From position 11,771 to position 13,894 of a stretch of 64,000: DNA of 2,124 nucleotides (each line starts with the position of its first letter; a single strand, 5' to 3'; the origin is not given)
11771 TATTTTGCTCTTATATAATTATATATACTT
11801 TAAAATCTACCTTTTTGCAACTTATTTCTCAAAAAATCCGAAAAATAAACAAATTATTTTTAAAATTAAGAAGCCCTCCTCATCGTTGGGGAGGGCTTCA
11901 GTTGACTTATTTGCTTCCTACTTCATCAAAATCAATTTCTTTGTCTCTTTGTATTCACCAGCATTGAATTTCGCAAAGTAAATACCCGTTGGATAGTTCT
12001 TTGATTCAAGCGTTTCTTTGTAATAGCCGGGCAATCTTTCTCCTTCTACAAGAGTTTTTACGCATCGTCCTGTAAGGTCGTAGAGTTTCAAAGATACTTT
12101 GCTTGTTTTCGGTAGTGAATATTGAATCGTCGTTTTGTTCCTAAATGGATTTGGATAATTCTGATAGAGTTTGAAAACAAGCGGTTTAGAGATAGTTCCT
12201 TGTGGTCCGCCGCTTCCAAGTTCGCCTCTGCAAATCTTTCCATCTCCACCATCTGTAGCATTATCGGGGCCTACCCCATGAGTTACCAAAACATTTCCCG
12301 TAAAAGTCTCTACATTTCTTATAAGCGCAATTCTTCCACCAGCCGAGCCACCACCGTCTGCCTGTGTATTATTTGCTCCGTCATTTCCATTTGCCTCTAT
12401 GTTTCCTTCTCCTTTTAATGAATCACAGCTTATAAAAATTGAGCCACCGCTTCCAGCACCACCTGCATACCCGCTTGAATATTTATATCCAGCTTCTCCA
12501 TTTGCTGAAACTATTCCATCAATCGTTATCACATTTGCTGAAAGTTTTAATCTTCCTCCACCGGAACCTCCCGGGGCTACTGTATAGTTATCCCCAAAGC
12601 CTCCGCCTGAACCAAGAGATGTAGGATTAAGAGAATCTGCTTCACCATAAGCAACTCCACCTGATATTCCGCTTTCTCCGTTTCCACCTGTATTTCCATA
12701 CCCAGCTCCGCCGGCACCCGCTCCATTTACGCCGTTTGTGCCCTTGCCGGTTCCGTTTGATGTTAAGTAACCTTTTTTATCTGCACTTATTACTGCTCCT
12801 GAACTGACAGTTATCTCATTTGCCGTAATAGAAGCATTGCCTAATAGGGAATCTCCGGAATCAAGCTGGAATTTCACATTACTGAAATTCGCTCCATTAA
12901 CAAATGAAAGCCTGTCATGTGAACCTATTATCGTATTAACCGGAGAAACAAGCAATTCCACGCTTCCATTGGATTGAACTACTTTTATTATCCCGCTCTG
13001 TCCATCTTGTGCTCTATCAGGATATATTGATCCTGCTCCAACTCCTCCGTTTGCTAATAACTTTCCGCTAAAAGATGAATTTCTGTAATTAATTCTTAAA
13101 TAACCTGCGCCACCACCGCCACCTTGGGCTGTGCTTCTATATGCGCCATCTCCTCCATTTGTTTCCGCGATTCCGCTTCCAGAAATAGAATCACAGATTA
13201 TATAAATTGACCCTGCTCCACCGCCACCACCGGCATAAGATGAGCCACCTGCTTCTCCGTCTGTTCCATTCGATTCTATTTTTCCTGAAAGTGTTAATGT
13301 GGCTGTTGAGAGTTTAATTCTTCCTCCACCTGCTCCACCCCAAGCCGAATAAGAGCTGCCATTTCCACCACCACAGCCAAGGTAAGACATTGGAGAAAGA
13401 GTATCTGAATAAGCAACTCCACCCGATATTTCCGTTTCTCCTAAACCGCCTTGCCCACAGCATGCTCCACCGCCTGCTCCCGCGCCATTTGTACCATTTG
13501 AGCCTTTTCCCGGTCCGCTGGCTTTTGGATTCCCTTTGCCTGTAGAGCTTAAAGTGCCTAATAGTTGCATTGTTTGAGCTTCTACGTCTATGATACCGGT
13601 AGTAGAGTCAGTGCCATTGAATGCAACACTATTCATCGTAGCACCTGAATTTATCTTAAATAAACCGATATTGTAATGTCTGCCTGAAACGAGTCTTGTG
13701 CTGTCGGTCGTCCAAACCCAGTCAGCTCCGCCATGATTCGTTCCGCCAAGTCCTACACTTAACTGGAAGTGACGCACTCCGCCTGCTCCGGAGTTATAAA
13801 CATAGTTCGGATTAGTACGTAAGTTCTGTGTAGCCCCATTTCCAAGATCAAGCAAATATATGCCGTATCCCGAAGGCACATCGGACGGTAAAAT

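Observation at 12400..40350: Two giant T9SS cargo paralogs share a duplicated glycine-rich module plus the CTD, while their N-terminal passenger domains differ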

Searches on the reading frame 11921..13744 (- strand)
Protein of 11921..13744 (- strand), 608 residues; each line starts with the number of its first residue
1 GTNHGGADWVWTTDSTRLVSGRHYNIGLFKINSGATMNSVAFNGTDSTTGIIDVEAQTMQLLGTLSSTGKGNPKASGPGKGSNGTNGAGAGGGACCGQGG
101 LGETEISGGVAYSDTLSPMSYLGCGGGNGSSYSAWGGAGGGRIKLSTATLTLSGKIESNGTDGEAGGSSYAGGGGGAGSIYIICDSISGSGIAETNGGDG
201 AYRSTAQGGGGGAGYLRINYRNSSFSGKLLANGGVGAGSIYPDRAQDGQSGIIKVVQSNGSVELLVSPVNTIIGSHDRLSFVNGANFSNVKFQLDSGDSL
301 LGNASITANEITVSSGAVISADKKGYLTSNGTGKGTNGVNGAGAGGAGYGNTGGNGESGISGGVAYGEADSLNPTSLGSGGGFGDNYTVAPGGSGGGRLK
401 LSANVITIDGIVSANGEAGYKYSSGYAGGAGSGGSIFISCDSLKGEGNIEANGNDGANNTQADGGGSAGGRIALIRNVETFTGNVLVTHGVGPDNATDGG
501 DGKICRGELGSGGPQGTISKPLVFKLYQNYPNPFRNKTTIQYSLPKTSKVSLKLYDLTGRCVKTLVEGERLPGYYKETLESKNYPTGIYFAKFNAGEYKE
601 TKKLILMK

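Call 15: find_homologous_proteins(query=window:12182-13744:-, max_evalue=0.00001)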
Query window:12182-13744:- (521 aa): 134 proteins with E <= 0.00001 among 8000 candidates; the best 120 are listed.
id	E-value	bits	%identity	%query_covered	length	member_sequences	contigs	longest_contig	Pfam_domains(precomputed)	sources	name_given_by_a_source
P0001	3.4e-158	546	92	56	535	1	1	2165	PF18962.8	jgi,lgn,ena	-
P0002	2.2e-53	200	45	39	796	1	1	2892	PF13585.13,PF13860.13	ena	-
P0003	8.9e-50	188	32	69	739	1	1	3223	-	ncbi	-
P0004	3.6e-49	186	34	88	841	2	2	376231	-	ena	-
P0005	2.0e-39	154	31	73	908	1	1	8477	-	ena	-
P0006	3.1e-39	153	48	15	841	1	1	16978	-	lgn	-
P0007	1.2e-37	148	34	91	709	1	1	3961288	-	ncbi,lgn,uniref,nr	ncbi:hypothetical protein [Bdellovibrio sp. KM01]|uniref:hypothetical protein n=1 Tax=Bdellovibrio s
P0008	1.3e-37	148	41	20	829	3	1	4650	-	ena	-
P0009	1.7e-37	148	34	59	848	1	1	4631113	-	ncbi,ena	-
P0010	6.6e-37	146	31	90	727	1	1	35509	-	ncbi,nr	ncbi:MAG: hypothetical protein KKB50_10260, partial [Planctomycetes bacterium]|nr:hypothetical prote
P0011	6.8e-37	146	29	71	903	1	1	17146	-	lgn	-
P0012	7.2e-35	139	33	64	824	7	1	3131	PF13620.13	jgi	jgi:hypothetical protein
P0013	4.0e-34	136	33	65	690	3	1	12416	-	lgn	-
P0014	2.3e-33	134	51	10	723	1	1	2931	-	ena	-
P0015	4.5e-31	126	36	38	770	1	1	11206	-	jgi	-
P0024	3.9e-25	107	33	81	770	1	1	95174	PF22544.3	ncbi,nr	ncbi:MAG: choice-of-anchor D domain-containing protein [Verrucomicrobia bacterium]|nr:choice-of-anch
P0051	4.4e-18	84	31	91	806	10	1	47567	PF13385.14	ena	-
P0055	3.4e-17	81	34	36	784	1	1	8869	PF10162.15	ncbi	-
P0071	2.4e-15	74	-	-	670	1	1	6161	PF10162.15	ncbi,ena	-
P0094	4.4e-12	64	38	27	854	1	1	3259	PF10162.15,PF18998.7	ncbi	-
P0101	8.7e-11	59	31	22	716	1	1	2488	PF10162.15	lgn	-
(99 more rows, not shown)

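Call 27: predict_structure(alignment_id=A2)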
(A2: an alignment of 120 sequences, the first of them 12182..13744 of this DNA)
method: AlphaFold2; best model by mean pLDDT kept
length: 521 residues; sequences in the alignment: 120
mean_pLDDT: 86.8   pTM: 0.75
mean pLDDT of the five models: 86.8, 86.4, 85.8, 85.6, 84.7
residues with pLDDT >= 90: 364; 70-90: 83; 50-70: 31; < 50: 43
segments of 3 or more residues with pLDDT < 50: 238-250, 258-278, 282-284, 518-521
pLDDT, mean of each block of 10 residues (from residue 1): 87 82 94 95 87 96 97 95 92 89 88 70 94 93 96 97 93 96 95 96 93 91 91 71 38 54 33 37 59 89 90 95 93 95 95 97 91 94 85 95 96 97 92 97 97 97 96 94 97 97 87 51 40
secondary structure, 60 per line:
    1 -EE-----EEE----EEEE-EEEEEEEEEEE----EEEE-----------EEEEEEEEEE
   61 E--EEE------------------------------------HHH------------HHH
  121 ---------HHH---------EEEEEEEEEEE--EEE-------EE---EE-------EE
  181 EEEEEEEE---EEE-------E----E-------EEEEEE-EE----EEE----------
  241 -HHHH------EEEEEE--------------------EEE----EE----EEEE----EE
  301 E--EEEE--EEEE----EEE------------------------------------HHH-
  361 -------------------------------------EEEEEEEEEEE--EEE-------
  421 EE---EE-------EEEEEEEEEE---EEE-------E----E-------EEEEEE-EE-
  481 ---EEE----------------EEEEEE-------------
elements in order: E9-11 E16-19 E21-31 E36-39 E51-61 E64-66 E142-152 E155-157 E179-188 E192-194 E215-220 E228-230 H242-245 E252-257 E278-280 E291-294 E299-301 E304-307 E310-313 E318-320 E398-408 E411-413 E435-444 E448-450 E471-476 E484-486 E503-508

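Call 30: fold_search(model_id=the predicted structure, library=pdb)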
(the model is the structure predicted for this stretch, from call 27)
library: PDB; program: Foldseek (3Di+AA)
matches with E <= 10: 17; with E <= 0.001: 0
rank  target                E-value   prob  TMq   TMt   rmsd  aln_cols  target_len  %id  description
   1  8cpk_A                7.7e-02  0.23  0.19  0.23  16.6       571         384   11  Crystal structure of EtpA secretion domain from Enterotoxigenic Escherichia coli (released 2024-01-10)
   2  8cpk_B                8.5e-02  0.35  0.24  0.30  14.0       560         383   11  Crystal structure of EtpA secretion domain from Enterotoxigenic Escherichia coli (released 2024-01-10)
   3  2odl                  6.4e-01  0.13  0.23  0.29  15.5       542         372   12  Crystal structure of the HMW1 secretion domain from Haemophilus influenzae (released 2007-08-21)
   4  5uyt_A                7.8e-01  0.03  0.12  0.14  20.2       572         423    8  Crystal structure of ice binding protein from an Antarctic bacterium Flavobacteriaceae (released 2017-10-25)
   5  4kh3                  1.1e+00  0.02  0.12  0.13  18.5       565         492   11  Structure of a bacterial self-associating protein (released 2014-01-15)
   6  4rt6_A                1.2e+00  0.06  0.18  0.14  16.6       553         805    8  Structure of a complex between hemopexin and hemopexin binding protein (released 2016-05-18)
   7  5uyt_B                3.6e+00  0.01  0.13  0.15  21.4       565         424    9  Crystal structure of ice binding protein from an Antarctic bacterium Flavobacteriaceae (released 2017-10-25)
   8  4ojl_C                4.8e+00  0.00  0.07  0.06  24.3       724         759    9  Crystal Structure of Putative Tailspike Protein (TSP1, orf210) from Escherichia coli O157:H7 Bacteriohage CBA120 in Co (released 2014-03-26)
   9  4w8r                  6.2e+00  0.04  0.13  0.24  11.6       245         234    8  Crystal structure of hemolysin A Y134F from P. mirabilis at 1.5 Angstroms resolution (released 2015-10-07)
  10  4xon                  6.2e+00  0.01  0.12  0.11  17.0       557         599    9  Tailspike protein double mutant D339N/E372Q of E. coli bacteriophage HK620 (released 2016-01-27)
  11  8z5u_0                6.5e+00  0.01  0.08  0.16  14.2       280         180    7  Cryo-EM structure of the rod-export apparatus with partial hook within the polar flagellar motor (released 2025-10-22)
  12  4oj5_C                6.8e+00  0.01  0.14  0.11  18.8       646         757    8  Crystal Structure of a Putative Tailspike Protein (TSP1, orf210) from Escherichia coli O157:H7 Bacteriohage CBA120 (released 2014-03-26)
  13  6n2b_B                7.2e+00  0.02  0.10  0.14  13.9       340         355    8  The Crystal Structure of Caldicellulosiruptor kristjanssonii Tapirin C-terminal domain (released 2018-12-19)
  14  2iou_G                7.2e+00  0.01  0.18  0.18  18.8       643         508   10  Major Tropism Determinant P1 (Mtd-P1) Variant Complexed with Bordetella brochiseptica Virulence Factor Pertactin extra (released 2007-10-23)
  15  5jxx_A                7.9e+00  0.00  0.06  0.09  14.6       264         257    6  Crystal structure of UDP-N-acetylglucosamine O-acyltransferase (LpxA) from Moraxella catarrhalis RH4. (released 2017-06-14)
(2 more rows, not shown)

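Call 38: find_encoding_contigs(protein=P0001, flank=3000, max_places=3)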
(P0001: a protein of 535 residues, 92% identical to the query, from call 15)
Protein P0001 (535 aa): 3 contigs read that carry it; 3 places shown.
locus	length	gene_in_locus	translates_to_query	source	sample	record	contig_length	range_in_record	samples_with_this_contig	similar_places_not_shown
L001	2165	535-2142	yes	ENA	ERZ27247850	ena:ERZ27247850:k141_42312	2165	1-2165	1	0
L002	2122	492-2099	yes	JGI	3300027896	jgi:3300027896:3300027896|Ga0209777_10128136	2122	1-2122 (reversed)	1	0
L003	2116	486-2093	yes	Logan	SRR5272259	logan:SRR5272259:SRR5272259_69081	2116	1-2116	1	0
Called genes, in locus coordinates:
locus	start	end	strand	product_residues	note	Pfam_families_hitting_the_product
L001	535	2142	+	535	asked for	PF18962:Por_Secre_tail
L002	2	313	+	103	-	?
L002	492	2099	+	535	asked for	PF18962:Por_Secre_tail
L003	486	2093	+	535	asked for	PF18962:Por_Secre_tail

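Call 47: find_related_loci(query=window:11921-13744:-, collection=genome_contigs, flank=3000)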
Query window:11921-13744:- (608 aa) in genome_contigs; peptide patterns used: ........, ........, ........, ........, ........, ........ (x = any residue, [..] = any of these).
600 stretches matched a pattern (row limit reached: there are more); 585 encode a relative of the query (tblastn E <= 1e-3); the best 80 are kept; 80 distinct loci.
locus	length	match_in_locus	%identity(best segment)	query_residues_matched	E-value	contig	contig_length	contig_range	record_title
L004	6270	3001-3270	51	521-608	6e-23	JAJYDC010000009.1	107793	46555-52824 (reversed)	MAG: Bacteroidetes bacterium isolate BP9.bin83 NODE_234_length_107793_cov_4.453634, whole genome shotgun sequence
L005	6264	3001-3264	50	521-608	1e-22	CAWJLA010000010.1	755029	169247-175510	MAG: uncultured Bacteroidetes bacterium isolate MFD02416.bin.1.83 genome assembly, contig: contig_82564, whole genome sh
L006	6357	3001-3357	41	497-608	2e-22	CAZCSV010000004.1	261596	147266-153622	MAG TPA_asm: uncultured Ignavibacteriaceae bacterium isolate binchicken_co44_166 genome assembly, contig: NODE_30_length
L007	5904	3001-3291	43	511-608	5e-22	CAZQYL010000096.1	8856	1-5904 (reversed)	MAG TPA_asm: uncultured Ignavibacteriales bacterium isolate SRP107338_co1_91 genome assembly, contig: NODE_10034_length_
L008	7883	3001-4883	44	521-608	5e-22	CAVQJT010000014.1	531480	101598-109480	MAG: Calditrichia bacterium isolate MFD09779.bin.2.87 genome assembly, contig: contig_6899, whole genome shotgun sequenc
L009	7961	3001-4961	47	518-608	1e-21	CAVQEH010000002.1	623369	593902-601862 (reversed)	MAG: uncultured Ignavibacteria bacterium isolate MFD02416.bin.1.320 genome assembly, contig: contig_10228, whole genome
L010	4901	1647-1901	48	524-608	1e-21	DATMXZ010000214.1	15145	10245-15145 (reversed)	MAG TPA_asm: Ignavibacteria bacterium isolate SMAG_U13133 k141_57831, whole genome shotgun sequence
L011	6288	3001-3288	49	521-608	1e-21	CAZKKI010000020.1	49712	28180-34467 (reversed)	MAG TPA_asm: uncultured Melioribacteraceae bacterium isolate binchicken_co219_313 genome assembly, contig: k141_1460205,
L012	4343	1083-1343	49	522-608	1e-21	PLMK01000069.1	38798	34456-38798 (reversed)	MAG: Ignavibacteriae bacterium isolate fen_1300 73.20120800_E3D.21_contig_12930, whole genome shotgun sequence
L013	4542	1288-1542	52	524-608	1e-21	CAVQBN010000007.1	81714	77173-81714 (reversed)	MAG: uncultured Bacteroidetes bacterium isolate MFD02923.bin.1.74 genome assembly, contig: contig_23552, whole genome sh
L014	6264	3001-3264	44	521-608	2e-21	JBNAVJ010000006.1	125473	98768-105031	MAG: Ignavibacteria bacterium isolate Kamch4342-D-MF-035 bin30.fa-6, whole genome shotgun sequence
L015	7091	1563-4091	36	467-608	4e-21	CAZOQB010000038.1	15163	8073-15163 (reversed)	MAG TPA_asm: uncultured Ignavibacteriaceae bacterium isolate binchicken_co191_10 genome assembly, contig: NODE_2751_leng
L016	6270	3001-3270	50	521-608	5e-21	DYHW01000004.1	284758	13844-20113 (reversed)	MAG TPA_asm: Melioribacter sp. isolate DR5_37_169 Afr_mines_DR5_4_length_284758_cov_73_925417, whole genome shotgun sequ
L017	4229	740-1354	32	432-608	4e-21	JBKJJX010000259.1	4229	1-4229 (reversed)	MAG: Bacteroidota bacterium isolate ant_bin.22 S1Ck117_3279640_flag_0_multi_11.8857_len_4229, whole genome shotgun seque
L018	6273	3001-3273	47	518-608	9e-21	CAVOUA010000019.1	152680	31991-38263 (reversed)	MAG: uncultured Ignavibacteriaceae bacterium isolate MFD09964.bin.4.319 genome assembly, contig: contig_7770, whole geno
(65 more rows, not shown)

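Call 53: fold_search(model_id=the predicted structure, library=viral)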
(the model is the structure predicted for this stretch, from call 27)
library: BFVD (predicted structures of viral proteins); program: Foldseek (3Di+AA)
matches with E <= 10: 161; with E <= 0.001: 6
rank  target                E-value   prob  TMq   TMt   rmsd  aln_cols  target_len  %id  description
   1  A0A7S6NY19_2          5.3e-08  1.00  0.28  0.15   6.9       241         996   25  PA14 domain-containing protein [Bathycoccus sp. RCC716 virus 1]
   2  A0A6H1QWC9            4.6e-07  1.00  0.27  0.30   6.9       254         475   21  Uncharacterized protein (Fragment) [Ostreococcus mediterraneus virus 2]
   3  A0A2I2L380            1.5e-05  1.00  0.25  0.27   9.9       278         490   18  Collagen-like protein [Orpheovirus IHUMI-LCC2]
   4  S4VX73                2.2e-05  1.00  0.23  0.28  10.3       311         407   18  Collagen triple helix domain containing protein [Pandoravirus dulcis]
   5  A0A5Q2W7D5            5.0e-05  1.00  0.24  0.21   9.0       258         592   19  (no name in the UniProt tables at hand)
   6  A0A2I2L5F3            3.6e-04  1.00  0.25  0.17  10.4       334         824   19  Collagen-like protein [Orpheovirus IHUMI-LCC2]
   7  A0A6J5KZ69            1.1e-03  0.98  0.18  0.21  12.6       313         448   17  Uncharacterized protein [uncultured Caudovirales phage]
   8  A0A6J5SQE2            1.2e-03  1.00  0.22  0.25  18.7       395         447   11  Uncharacterized protein [uncultured Caudovirales phage]
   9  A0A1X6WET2            7.0e-03  0.82  0.24  0.11  23.2       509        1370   14  (no name in the UniProt tables at hand)
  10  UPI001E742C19         7.3e-03  0.28  0.14  0.18  24.0       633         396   12  (no name look-up for this kind of identifier)
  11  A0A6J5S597            1.6e-02  0.90  0.22  0.30  14.2       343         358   17  Uncharacterized protein [uncultured Caudovirales phage]
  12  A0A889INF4            3.9e-02  0.30  0.14  0.26   9.4       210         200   20  (no name in the UniProt tables at hand)
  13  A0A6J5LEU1            6.1e-02  0.09  0.16  0.10  26.9       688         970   14  Uncharacterized protein [uncultured Caudovirales phage]
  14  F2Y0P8                1.1e-01  0.10  0.16  0.19  16.1       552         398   10  (no name in the UniProt tables at hand)
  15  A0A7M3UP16            1.7e-01  0.14  0.16  0.11  15.5       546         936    8  Uncharacterized protein (Fragment) [Pyramimonas orientalis virus]
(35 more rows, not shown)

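Call 87: search_protein_families(library=pfam, proteins=[P0055, P0071, P0094, P0101, P0012, P0024, P0051, P0002], max_evalue=0.01)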
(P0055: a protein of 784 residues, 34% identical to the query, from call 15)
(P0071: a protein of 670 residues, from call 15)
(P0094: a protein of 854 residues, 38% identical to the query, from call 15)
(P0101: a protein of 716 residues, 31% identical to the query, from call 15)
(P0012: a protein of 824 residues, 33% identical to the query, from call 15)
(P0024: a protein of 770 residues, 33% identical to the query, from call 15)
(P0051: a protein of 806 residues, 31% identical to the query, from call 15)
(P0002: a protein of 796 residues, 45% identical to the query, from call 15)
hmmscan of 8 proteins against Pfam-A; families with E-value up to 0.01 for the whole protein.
P0055 (784 aa): 1 family
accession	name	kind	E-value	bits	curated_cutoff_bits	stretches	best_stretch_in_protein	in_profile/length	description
PF10162.14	G8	-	1.2e-06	28.8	22.9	1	47-112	2-64/124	G8 domain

P0071 (670 aa): 1 family
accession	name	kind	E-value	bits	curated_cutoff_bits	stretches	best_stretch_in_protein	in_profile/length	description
PF10162.14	G8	-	2.5e-06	27.9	22.9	1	41-104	1-65/124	G8 domain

P0094 (854 aa): 2 families
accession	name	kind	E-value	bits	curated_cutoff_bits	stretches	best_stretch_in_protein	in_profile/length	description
PF18998.6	Flg_new_2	-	1.8e-08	34.7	23.6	1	464-531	9-72/73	Divergent InlB B-repeat domain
PF10162.14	G8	-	5.4e-07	30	22.9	1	50-110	2-65/124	G8 domain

P0101 (716 aa): 1 family
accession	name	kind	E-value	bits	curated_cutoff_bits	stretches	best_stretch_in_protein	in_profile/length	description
PF10162.14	G8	-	1.1e-05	25.7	22.9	1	43-103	2-64/124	G8 domain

P0012 (824 aa): 2 families
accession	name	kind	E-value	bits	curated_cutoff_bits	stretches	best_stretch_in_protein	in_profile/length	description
PF13620.12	CarboxypepD_reg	-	3.9e-06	27.6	32.3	1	673-727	1-59/82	Carboxypeptidase regulatory-like domain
PF13715.12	CarbopepD_reg_2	-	0.00044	20.7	32.2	1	674-727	1-55/88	CarboxypepD_reg-like domain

P0024 (770 aa): 3 families
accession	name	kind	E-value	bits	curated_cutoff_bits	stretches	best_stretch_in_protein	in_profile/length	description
PF22544.2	HYDIN_VesB_CFA65-like_Ig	-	1.5e-06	28.7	25.5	1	553-641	10-95/100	HYDIN/CFA65/VesB-like, Ig-like domain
PF15780.11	ASH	-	5e-05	23.8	27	1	551-634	12-93/98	Abnormal spindle-like microcephaly-assoc'd, ASPM-SPD-2-Hydin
PF22073.2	Cep192_D4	-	0.00016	22.3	35.5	1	552-645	10-109/112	Cep192 domain 4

P0051 (806 aa): 1 family
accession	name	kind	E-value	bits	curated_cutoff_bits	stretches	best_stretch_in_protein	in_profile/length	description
PF13385.13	Laminin_G_3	-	8.4e-20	71.9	27.6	1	580-729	3-151/151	Concanavalin A-like lectin/glucanases superfamily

P0002 (796 aa): 3 families
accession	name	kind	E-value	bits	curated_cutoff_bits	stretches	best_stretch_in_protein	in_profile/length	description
PF13860.13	FlgD_ig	-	1e-08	35.4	27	1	730-777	22-69/79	FlgD Ig-like domain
PF13585.12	CHU_C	-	3.4e-06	27.5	27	1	729-785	25-75/86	CHU_C Type IX secretion signal domain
PF18962.6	Por_Secre_tail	-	2.2e-05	25.1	27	1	707-794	2-75/75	Secretion system C-terminal sorting domain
